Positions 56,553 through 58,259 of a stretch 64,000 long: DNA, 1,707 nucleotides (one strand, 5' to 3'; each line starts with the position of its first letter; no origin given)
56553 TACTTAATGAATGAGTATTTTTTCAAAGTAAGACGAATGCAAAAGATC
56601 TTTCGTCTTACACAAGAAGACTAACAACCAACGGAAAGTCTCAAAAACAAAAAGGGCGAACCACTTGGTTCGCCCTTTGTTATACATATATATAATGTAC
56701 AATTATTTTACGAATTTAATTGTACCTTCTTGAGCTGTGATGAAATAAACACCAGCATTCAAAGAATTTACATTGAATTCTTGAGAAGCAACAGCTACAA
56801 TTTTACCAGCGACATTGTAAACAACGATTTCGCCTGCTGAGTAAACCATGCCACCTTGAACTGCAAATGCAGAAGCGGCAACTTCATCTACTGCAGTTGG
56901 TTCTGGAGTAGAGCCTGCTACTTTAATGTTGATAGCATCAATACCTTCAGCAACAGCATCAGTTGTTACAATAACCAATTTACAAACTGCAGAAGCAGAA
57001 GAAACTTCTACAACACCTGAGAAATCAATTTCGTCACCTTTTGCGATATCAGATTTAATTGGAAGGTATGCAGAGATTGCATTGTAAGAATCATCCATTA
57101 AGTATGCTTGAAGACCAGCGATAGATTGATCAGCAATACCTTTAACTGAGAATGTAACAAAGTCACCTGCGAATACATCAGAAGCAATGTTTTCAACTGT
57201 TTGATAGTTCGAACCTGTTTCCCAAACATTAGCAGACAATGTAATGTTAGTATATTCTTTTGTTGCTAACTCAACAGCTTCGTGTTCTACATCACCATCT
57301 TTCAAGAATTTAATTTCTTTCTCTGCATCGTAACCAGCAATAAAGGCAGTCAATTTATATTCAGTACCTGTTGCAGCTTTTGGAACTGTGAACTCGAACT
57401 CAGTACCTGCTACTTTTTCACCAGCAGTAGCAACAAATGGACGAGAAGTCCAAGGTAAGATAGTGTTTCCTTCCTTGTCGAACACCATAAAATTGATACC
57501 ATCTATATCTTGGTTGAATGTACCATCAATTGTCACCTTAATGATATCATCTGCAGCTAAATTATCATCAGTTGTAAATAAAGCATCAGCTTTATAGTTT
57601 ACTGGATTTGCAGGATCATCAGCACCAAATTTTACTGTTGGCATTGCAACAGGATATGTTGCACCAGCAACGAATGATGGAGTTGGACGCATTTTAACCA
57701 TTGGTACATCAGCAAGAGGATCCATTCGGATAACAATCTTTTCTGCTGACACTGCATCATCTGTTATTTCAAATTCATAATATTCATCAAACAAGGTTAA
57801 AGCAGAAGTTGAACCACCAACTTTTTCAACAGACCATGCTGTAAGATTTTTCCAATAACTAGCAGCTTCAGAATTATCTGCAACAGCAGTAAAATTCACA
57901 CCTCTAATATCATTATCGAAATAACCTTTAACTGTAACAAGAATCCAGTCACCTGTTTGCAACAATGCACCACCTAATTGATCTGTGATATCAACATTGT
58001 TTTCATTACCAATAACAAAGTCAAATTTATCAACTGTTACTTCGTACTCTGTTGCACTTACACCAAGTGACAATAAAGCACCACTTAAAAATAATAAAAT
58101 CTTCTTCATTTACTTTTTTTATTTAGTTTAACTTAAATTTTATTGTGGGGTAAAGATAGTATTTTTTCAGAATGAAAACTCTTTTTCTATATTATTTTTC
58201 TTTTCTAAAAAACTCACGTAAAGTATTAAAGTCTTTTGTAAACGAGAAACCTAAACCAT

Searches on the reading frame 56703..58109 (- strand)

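Call 7: search_protein_families(library=pfam, proteins=[window:56703-58109:-], max_evalue=0.001)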
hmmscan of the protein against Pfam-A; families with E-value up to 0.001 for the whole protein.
window:56703-58109:- (468 aa): 1 family
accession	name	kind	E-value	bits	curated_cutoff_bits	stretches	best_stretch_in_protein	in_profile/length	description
PF18962.6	Por_Secre_tail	-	5.7e-05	23.8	27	1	426-466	22-69/75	Secretion system C-terminal sorting domain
